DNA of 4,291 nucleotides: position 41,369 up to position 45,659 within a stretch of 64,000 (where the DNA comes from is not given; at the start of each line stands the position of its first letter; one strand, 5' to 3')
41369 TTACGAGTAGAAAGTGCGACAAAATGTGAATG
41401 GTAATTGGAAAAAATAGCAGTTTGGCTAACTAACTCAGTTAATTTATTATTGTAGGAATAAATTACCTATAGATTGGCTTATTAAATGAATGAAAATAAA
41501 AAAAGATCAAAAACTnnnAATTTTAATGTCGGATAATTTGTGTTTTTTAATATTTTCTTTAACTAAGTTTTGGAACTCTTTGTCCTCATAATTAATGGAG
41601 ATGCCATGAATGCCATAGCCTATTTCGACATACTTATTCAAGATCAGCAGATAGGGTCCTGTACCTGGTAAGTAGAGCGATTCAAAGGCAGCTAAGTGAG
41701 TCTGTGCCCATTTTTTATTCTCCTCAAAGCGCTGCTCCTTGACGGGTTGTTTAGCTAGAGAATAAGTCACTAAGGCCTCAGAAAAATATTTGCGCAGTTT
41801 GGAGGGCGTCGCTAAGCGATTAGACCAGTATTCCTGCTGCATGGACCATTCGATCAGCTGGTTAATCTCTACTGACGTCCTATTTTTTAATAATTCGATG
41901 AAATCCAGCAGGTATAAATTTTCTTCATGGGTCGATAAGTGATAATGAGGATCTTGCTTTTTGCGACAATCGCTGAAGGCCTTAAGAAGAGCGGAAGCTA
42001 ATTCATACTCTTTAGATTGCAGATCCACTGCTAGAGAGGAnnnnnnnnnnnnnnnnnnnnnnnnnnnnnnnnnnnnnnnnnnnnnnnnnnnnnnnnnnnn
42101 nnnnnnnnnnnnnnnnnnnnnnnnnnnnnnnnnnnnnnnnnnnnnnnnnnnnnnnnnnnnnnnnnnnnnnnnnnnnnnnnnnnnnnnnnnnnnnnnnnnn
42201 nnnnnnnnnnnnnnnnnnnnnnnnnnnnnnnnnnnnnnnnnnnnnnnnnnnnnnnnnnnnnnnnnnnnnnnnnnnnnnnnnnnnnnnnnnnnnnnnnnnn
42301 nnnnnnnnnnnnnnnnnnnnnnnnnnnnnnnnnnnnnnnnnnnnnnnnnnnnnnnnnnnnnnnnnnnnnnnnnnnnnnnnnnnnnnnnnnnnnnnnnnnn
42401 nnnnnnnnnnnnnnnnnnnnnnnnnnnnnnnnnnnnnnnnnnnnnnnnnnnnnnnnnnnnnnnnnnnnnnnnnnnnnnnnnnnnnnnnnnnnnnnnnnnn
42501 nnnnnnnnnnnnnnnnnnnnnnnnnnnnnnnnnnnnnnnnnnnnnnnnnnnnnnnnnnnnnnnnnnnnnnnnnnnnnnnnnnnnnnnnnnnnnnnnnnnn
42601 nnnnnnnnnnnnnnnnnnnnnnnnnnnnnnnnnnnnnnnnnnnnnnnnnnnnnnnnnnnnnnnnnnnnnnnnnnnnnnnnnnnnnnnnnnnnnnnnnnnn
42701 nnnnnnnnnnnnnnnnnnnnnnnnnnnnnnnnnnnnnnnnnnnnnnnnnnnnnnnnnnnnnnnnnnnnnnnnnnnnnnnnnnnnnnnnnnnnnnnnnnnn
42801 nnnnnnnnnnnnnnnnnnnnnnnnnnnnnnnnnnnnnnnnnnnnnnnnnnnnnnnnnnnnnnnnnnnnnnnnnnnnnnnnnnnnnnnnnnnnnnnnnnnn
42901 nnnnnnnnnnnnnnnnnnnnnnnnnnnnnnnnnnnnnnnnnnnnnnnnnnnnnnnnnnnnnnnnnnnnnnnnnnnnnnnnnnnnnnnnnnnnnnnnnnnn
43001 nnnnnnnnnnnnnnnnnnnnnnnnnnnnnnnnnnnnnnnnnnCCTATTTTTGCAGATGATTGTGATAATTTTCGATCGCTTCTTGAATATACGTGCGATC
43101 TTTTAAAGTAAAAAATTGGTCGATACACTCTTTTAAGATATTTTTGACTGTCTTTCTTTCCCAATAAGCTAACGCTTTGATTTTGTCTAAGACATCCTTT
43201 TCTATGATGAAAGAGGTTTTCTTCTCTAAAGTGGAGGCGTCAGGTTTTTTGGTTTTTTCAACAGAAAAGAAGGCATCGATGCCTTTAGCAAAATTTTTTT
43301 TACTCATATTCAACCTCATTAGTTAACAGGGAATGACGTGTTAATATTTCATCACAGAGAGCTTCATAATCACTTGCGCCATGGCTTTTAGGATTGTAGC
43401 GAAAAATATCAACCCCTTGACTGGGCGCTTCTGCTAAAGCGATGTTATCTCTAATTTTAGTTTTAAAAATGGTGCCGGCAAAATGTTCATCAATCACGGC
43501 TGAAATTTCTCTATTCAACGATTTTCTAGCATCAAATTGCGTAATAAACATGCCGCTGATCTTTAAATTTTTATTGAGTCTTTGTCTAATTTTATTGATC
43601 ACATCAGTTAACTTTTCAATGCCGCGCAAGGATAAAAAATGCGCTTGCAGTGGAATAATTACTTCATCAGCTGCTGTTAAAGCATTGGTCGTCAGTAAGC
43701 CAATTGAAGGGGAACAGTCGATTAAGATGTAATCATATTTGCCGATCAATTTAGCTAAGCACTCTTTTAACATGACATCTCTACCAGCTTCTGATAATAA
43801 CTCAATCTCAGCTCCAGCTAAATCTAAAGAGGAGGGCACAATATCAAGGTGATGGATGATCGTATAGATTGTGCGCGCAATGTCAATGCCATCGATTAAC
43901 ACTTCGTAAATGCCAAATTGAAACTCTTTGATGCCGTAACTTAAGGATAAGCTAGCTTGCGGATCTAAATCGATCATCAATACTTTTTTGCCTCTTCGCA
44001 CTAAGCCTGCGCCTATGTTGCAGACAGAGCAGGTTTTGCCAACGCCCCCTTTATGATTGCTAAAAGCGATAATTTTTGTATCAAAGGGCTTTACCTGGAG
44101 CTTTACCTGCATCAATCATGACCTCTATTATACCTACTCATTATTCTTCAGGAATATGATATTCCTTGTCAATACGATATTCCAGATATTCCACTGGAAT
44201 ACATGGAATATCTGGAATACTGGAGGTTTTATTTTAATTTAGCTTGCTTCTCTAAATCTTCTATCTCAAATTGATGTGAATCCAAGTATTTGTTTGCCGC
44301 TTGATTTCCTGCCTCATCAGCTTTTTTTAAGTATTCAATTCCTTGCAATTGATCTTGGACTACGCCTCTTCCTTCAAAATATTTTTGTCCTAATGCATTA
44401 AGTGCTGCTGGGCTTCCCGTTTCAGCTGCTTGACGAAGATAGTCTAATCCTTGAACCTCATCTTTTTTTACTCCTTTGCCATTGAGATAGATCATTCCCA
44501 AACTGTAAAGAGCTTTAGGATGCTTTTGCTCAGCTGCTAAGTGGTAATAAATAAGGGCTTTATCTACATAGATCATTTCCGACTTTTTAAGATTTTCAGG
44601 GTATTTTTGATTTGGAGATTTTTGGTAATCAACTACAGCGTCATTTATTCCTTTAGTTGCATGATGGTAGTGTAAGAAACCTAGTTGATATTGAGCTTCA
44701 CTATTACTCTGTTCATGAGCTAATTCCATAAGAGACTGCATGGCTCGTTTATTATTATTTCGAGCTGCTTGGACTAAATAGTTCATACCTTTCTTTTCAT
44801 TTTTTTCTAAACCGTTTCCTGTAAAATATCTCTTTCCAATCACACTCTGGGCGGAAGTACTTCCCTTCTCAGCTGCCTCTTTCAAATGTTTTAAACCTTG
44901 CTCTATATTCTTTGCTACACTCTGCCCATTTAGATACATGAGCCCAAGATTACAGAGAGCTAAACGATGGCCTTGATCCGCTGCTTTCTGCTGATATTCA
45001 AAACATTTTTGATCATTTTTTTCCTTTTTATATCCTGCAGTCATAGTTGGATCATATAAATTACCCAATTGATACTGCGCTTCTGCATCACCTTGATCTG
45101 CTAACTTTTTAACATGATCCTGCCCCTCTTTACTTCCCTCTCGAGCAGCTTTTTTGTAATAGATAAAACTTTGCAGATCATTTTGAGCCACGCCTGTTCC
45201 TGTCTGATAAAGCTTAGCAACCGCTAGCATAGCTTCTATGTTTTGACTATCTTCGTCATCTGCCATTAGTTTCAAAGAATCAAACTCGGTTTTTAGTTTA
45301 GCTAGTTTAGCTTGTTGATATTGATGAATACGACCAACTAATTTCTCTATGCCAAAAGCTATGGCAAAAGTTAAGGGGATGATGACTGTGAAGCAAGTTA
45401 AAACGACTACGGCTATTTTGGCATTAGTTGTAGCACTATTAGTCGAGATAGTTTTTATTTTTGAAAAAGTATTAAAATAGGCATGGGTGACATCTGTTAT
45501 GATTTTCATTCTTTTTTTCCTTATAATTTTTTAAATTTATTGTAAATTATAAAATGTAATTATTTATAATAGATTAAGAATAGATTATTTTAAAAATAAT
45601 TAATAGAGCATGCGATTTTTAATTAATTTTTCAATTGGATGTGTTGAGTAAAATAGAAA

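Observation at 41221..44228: Self-contained mini-replicon: heptad centromere/operator, parA, RHH adaptor, rep candidate, 22-bp iterons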

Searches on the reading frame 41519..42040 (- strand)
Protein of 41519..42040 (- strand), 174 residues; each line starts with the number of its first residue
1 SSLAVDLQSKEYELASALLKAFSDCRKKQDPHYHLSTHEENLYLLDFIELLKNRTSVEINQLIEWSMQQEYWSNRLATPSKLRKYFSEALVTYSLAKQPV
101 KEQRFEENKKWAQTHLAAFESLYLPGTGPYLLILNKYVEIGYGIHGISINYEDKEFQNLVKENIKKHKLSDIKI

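Call 62: predict_structure(alignment_id=A3)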
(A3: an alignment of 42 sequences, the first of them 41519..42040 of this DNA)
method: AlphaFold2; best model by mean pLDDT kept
length: 174 residues; sequences in the alignment: 42
mean_pLDDT: 92.5   pTM: 0.70
mean pLDDT of the five models: 92.5, 92.4, 92.0, 91.4, 90.9
residues with pLDDT >= 90: 139; 70-90: 28; 50-70: 7; < 50: 0
segments of 3 or more residues with pLDDT < 50: none
pLDDT, mean of each block of 10 residues (from residue 1): 66 97 97 97 97 98 97 98 98 90 94 92 82 96 93 96 90 76
secondary structure, 60 per line:
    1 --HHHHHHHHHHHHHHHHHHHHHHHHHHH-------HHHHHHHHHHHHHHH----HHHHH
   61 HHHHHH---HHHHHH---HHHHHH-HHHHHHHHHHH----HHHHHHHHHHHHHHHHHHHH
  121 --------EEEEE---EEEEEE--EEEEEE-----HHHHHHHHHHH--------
elements in order: H3-29 H37-51 H56-66 H70-75 H79-84 H86-96 H101-120 E129-133 E137-142 E145-150 H156-166

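Call 67: fold_search(model_id=the predicted structure, library=pdb)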
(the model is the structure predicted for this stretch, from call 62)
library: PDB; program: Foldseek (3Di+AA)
matches with E <= 10: 129; with E <= 0.001: 0
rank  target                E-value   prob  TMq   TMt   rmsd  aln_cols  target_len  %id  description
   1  1yyo_B                2.2e-01  0.08  0.16  0.14  15.7       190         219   15  Crystal structure of RNase III mutant E110K from Aquifex aeolicus complexed with double-stranded RNA at 2.9-Angstrom R (released 2005-11-22)
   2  9e8z_C                9.4e-01  0.09  0.19  0.07  19.2       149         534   13  4-component structure of retron Ec83 (released 2025-07-02)
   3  6is0_A                1.2e+00  0.05  0.17  0.09  16.6       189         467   11  Crystal structure of the zebrafish cap-specific adenosine methyltransferase bound to SAH and m7G-capped RNA (released 2018-12-05)
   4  6irx                  1.2e+00  0.05  0.16  0.08  16.6       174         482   10  Crystal structure of the zebrafish cap-specific adenosine methyltransferase (released 2018-12-05)
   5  6iry                  1.7e+00  0.04  0.17  0.08  16.6       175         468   11  Crystal structure of the zebrafish cap-specific adenosine methyltransferase bound to SAH (released 2018-12-05)
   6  5f3j_B                1.9e+00  0.06  0.16  0.13  17.7       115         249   10  Crystal structure of DBP in complex with inhibitory monoclonal antibody 2D10 (released 2016-05-18)
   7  6pwn_A                2.1e+00  0.08  0.27  0.19  14.8       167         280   12  MscS Nanodisc with N-terminal His-Tag (released 2020-01-08)
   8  9bi4_C                2.1e+00  0.04  0.18  0.08  21.4       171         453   12  cryo EM structure of dsDNA bound Mre11-Rad50 complex (released 2025-01-15)
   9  9jmk_G                2.3e+00  0.10  0.17  0.17  12.4        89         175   13  50S Ribosomal Subunit precursor state III (released 2025-10-29)
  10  9dus_A                2.3e+00  0.05  0.18  0.04  14.2       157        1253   11  Cryo-EM structure of the Measles Virus polymerase (L) protein in complex with the tetrameric phosphoprotein (P) (released 2025-04-09)
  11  5bs2_A                2.4e+00  0.09  0.24  0.31  13.0       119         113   14  Crystal structure of RbcX-IIa from Chlamydomonas reinhardtii in complex with RbcL C-terminal tail (released 2015-08-05)
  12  9nnk_C                2.4e+00  0.02  0.14  0.06  17.6       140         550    8  Cryo-EM structure of Retron-displaced free PtuAB complex, PtuA:PtuB (4:2) (released 2025-10-08)
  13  7emf_0                2.5e+00  0.03  0.18  0.12  20.6       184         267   10  Human Mediator (deletion of MED1-IDR) in a Tail-extended conformation (released 2021-05-05)
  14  6irz                  2.5e+00  0.03  0.17  0.08  16.6       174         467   11  Crystal structure of the zebrafish cap-specific adenosine methyltransferase bound to SAH and m7G-capped RNA (released 2018-12-05)
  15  6u8t_B                2.7e+00  0.02  0.17  0.14  21.7       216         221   13  Crystal structure of YopT domain of Pasteurella Multocida PfhB2-toxin (released 2020-09-09)
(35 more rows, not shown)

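Call 88: fold_search(model_id=the predicted structure, library=viral)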
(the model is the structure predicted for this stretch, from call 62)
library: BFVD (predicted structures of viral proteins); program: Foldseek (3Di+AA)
matches with E <= 10: 480; with E <= 0.001: 2
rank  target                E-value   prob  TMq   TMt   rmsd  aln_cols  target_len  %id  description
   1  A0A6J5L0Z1            1.8e-06  1.00  0.56  0.53   5.8       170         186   16  Uncharacterized protein (Fragment) [uncultured Caudovirales phage]
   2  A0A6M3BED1            6.1e-04  1.00  0.38  0.24  17.8       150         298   16  (no name in the UniProt tables at hand)
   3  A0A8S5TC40            2.6e-03  1.00  0.40  0.28   3.3        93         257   17  Uncharacterized protein [Siphoviridae sp. ctngK14]
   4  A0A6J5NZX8            3.7e-03  1.00  0.31  0.20  10.0       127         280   16  Helix-turn-helix domain containing protein [uncultured Caudovirales phage]
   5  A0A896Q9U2            4.2e-03  1.00  0.38  0.36  10.2       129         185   19  Replication protein [Vibrio phage NF]
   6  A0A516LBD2            4.9e-03  1.00  0.37  0.24   5.2       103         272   14  (no name in the UniProt tables at hand)
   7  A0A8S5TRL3            5.6e-03  1.00  0.35  0.23   3.2        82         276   17  Replication initiator A family protein [Siphoviridae sp. ct1SN28]
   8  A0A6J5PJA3            6.2e-03  1.00  0.43  0.28   5.1       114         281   16  Helix-turn-helix domain containing protein [uncultured Caudovirales phage]
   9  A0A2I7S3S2            8.3e-03  1.00  0.40  0.23   3.0        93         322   16  (no name in the UniProt tables at hand)
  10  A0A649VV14            8.8e-03  1.00  0.43  0.25   8.9       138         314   19  Helix-turn-helix DNA-binding domain protein [Arthrobacter phage BeatusComedenti]
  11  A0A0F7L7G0            9.9e-03  1.00  0.36  0.24   6.5       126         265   19  Uncharacterized protein [uncultured marine virus]
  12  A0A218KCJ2            1.4e-02  1.00  0.39  0.27   2.8        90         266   19  (no name in the UniProt tables at hand)
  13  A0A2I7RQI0            1.5e-02  1.00  0.41  0.27   5.3       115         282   15  (no name in the UniProt tables at hand)
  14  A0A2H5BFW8            1.5e-02  1.00  0.37  0.24  12.6       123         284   15  (no name in the UniProt tables at hand)
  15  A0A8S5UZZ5            4.5e-02  1.00  0.42  0.19   3.2        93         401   14  Uncharacterized protein [Siphoviridae sp. ctBeL15]
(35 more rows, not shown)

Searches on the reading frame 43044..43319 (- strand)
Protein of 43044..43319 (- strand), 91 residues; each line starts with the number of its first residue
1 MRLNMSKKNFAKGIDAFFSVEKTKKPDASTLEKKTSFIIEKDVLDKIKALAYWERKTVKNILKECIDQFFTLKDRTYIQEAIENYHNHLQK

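Call 6: search_protein_families(library=pfam, proteins=[window:43044-43319:-], max_evalue=1)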
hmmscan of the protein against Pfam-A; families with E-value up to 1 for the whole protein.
window:43044-43319:- (91 aa): 3 families
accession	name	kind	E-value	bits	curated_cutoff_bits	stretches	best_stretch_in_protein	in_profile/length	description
PF16991.10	SIR4_SID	-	0.033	14.7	27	1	15-77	58-120/163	Sir4 SID domain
PF20605.4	Antitox_RHH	-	0.055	14.1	27.2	1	46-75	18-47/50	Antitoxin-like ribbon-helix-helix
PF19269.4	Anticodon_2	-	0.1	13.4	23.6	1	9-68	32-96/141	Anticodon binding domain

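Call 7: search_protein_families(library=ncbifam, proteins=[window:43044-43319:-], max_evalue=1)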
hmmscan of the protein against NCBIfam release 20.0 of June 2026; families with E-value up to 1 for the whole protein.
window:43044-43319:- (91 aa): 2 families
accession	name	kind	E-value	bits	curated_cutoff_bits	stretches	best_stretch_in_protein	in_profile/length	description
NF045770.1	MPN403_MG284_C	domain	0.0042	17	37.3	1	29-70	10-54/57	MG284/MPN403 family protein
NF010556.0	PRK13951.1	equivalog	0.046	12.6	560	1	28-84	13-69/492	bifunctional shikimate kinase AroK/3-dehydroquinate synthase AroB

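Call 50: find_homologous_proteins(query=window:43044-43307:-, max_evalue=0.001)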
Query window:43044-43307:- (87 aa): 2 proteins with E <= 0.001 among 4 candidates.
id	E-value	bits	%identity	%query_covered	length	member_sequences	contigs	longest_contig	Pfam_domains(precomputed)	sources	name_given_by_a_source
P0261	1.3e-49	183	100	100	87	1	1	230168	-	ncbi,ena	-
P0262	2.6e-6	46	37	76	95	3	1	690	-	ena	-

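Call 53: search_solved_structures(query=A2, max_evalue=10, show_alignments=2)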
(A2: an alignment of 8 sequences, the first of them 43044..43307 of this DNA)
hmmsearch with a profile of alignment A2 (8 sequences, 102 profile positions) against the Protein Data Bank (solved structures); distinct sequences matched with E-value up to 10: 3.
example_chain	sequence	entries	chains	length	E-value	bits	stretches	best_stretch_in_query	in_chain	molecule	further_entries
4aai_A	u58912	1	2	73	0.0089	19.7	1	37-87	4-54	ORF E73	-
2kel_A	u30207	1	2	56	0.044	17.4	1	35-83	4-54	Uncharacterized protein 56B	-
6noy_G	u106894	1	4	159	8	10.2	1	20-84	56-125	Maintenance of carboxysome positioning B protein, Mcsb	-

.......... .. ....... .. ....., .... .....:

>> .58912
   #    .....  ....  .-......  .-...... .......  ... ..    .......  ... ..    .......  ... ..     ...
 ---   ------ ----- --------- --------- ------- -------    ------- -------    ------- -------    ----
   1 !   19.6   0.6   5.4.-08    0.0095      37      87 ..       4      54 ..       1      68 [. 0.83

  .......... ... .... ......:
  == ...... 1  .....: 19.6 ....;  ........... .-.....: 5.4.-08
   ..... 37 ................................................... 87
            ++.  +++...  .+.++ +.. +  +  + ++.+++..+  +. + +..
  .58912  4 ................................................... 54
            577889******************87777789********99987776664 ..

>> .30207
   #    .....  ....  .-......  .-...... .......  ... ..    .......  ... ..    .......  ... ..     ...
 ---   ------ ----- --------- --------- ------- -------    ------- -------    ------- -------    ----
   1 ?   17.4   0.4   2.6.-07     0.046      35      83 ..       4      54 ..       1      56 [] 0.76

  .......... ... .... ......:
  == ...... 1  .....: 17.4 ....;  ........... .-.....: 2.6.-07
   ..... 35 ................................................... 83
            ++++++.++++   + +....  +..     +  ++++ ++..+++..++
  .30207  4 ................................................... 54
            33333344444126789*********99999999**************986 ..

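Call 54: search_protein_families(library=pfam, alignment_id=A2, max_evalue=1)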
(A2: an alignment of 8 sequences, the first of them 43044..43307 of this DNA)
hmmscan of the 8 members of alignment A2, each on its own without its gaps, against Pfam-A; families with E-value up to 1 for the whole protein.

A. member 1, window:43044-43307:- (87 aa): 3 families
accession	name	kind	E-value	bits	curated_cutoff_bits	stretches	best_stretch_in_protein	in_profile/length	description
PF20605.4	Antitox_RHH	-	0.05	14.2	27.2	1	42-71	18-47/50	Antitoxin-like ribbon-helix-helix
PF16991.10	SIR4_SID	-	0.052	14.1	27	1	14-73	61-120/163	Sir4 SID domain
PF19269.4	Anticodon_2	-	0.095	13.5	23.6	1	6-64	33-96/141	Anticodon binding domain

B. families by the number of members that match (of 8 scanned): 14 families
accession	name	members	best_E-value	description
PF01402.27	RHH_1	3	0.038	Ribbon-helix-helix protein, copG family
PF14384.12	BrnA_antitoxin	2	0.029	BrnA antitoxin of type II toxin-antitoxin system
PF20605.4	Antitox_RHH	2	0.05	Antitoxin-like ribbon-helix-helix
PF22180.2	RH3_dom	2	0.083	RH3 domain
PF19891.5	DUF6364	1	0.017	Family of unknown function (DUF6364)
PF16777.11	RHH_7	1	0.03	Transcriptional regulator, RHH-like, CopG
PF25616.1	PhiKZ_gp35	1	0.033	Bacteriophage PhiKZ capsid decoration protein gp35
PF08083.16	PROCN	1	0.039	PROCN (NUC071) domain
PF16991.10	SIR4_SID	1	0.052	Sir4 SID domain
PF11702.13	DUF3295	1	0.071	Protein of unknown function (DUF3295)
PF19269.4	Anticodon_2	1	0.095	Anticodon binding domain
PF12174.13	RST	1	0.25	RCD1-SRO-TAF4 (RST) plant domain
PF24406.1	nSTAND_NTPase4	1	0.32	Novel STAND NTPase 4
PF09957.15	VapB_antitoxin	1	0.47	Bacterial antitoxin of type II TA system, VapB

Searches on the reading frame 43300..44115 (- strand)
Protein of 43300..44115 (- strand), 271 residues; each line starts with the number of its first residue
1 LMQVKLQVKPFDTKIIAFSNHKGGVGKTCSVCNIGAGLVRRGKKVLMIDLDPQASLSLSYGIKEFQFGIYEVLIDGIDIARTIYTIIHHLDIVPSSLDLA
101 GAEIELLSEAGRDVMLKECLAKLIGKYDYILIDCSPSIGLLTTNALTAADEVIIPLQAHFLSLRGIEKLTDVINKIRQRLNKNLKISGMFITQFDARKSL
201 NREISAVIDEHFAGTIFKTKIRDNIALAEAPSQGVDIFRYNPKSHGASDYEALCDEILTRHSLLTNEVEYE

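Call 6: search_protein_families(library=pfam, proteins=[window:43300-44115:-], max_evalue=1)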
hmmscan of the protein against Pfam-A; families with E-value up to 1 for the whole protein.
window:43300-44115:- (271 aa): 10 families
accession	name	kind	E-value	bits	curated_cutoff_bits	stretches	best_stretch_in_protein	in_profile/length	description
PF13614.12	AAA_31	-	3.4e-57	193.7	27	1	13-186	1-177/177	AAA domain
PF01656.29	CbiA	-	4.5e-23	82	25.4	1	16-235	1-123/125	CobQ/CobB/MinD/ParA nucleotide binding domain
PF06564.18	CBP_BcsQ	-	6.5e-15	55.7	21.3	1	14-254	2-230/234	Cellulose biosynthesis protein BcsQ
PF09140.17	MipZ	-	1.8e-10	41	20.7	2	15-53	2-40/262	ATPase MipZ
PF00142.24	Fer4_NifH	-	9.5e-09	35.6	25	1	21-54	7-40/271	4Fe-4S iron sulfur cluster binding proteins, NifH/frxC family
PF02374.21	ArsA_ATPase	-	3e-08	33.7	24.3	1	14-63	2-50/305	Anion-transporting ATPase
PF10609.15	ParA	-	4.3e-06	26.8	27.1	1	14-51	4-41/246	NUBPL iron-transfer P-loop NTPase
PF07015.17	VirC1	-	0.0035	17.1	24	1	14-54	2-42/231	VirC1 protein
PF03308.22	MeaB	-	0.017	14.6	23.1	1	24-55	43-74/273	Methylmalonyl Co-A mutase-associated GTPase MeaB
PF00448.28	SRP54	-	0.12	12.4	22.7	0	24-51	11-38/196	SRP54-type protein, GTPase domain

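Call 7: search_protein_families(library=ncbifam, proteins=[window:43300-44115:-], max_evalue=1)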
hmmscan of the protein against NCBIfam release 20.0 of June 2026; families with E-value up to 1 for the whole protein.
window:43300-44115:- (271 aa): 30 families (the best 25 are shown)
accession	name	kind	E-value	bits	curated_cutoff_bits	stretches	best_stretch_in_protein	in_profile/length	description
NF041546.1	ParA_partition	equivalog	1.9e-31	109.2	180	2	116-256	66-203/203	ParA family partition ATPase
TIGR03453.1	partition_RepA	equivalog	3e-27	95.5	348.45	1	13-244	104-357/387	plasmid partitioning protein RepA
TIGR03371.1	cellulose_yhjQ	equivalog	4.1e-24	85.4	157.85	1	14-254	2-238/246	cellulose biosynthesis protein BcsQ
TIGR01969.1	minD_arch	subfamily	2.2e-23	82.7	201.75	1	15-259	2-232/251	cell division ATPase MinD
NF041283.1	PrgP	equivalog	6.2e-21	75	400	1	13-243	2-244/297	ParA superfamily DNA segregation protein PrgP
NF010443.0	PRK13869.1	subfamily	2.1e-15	56.4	446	1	14-169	122-294/405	plasmid-partitioning protein RepA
NF010259.0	PRK13705.1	equivalog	1.1e-13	50.9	725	1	13-174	106-282/388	plasmid-partitioning protein SopA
TIGR01968.1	minD_bact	equivalog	1.3e-13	50.9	212.9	1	14-186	2-170/261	septum site-determining protein MinD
TIGR01007.1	eps_fam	subfamily_domain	2.6e-12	46.7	108.05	1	5-175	9-177/204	polysaccharide biosynthesis tyrosine autokinase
NF047398.1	AAA_KGGVGR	domain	8.3e-11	42.6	90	1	13-54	2-43/190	KGGVGR-motif variant AAA ATPase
NF008079.0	PRK10818.1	equivalog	3.6e-09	36.3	508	1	14-179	3-166/270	septum site-determining protein MinD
TIGR00345.1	GET3_arsA_TRC40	subfamily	2.8e-08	33.6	135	1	22-61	5-44/299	TRC40/GET3/ArsA family transport-energizing ATPase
NF009701.0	PRK13230.1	subfamily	5.1e-08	32.3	350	1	21-57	8-44/291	nitrogenase reductase-like protein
NF033200.1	F430_CfbC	exception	5.5e-08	32.5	402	1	21-263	7-244/260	Ni-sirohydrochlorin a,c-diamide reductive cyclase ATP-dependent reductase subunit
TIGR01281.1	DPOR_bchL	equivalog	4.7e-07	29.5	345.15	1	21-210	7-198/268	ferredoxin:protochlorophyllide reductase (ATP-dependent) iron-sulfur ATP-binding protein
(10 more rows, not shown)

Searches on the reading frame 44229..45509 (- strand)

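Call 6: search_protein_families(library=pfam, proteins=[window:44229-45509:-], max_evalue=1)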
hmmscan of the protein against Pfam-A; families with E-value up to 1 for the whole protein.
window:44229-45509:- (426 aa): 7 families
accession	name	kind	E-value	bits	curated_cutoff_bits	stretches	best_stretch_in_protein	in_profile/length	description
PF08238.18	Sel1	-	4.5e-46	154.1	30.7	6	331-363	1-33/36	Sel1 repeat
PF23310.1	TPR_27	-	2e-13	50.4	27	2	200-252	43-95/110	Plant tetratrico peptide repeats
PF13431.12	TPR_17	-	0.00039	20.9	24.4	0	325-343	7-25/34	Tetratricopeptide repeat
PF08471.15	Ribonuc_red_2_N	-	0.011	16.4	27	0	366-398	18-43/103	Class II vitamin B12-dependent ribonucleotide reductase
PF20074.4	DUF6470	-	0.013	15.5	28.9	1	207-277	64-135/178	Family of unknown function (DUF6470)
PF12796.13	Ank_2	-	0.017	16.1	27.3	1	209-263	33-82/90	Ankyrin repeats (3 copies)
PF20203.3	DUF6565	-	0.13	13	24.5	0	294-330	22-58/86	Domain of unknown function (DUF6565)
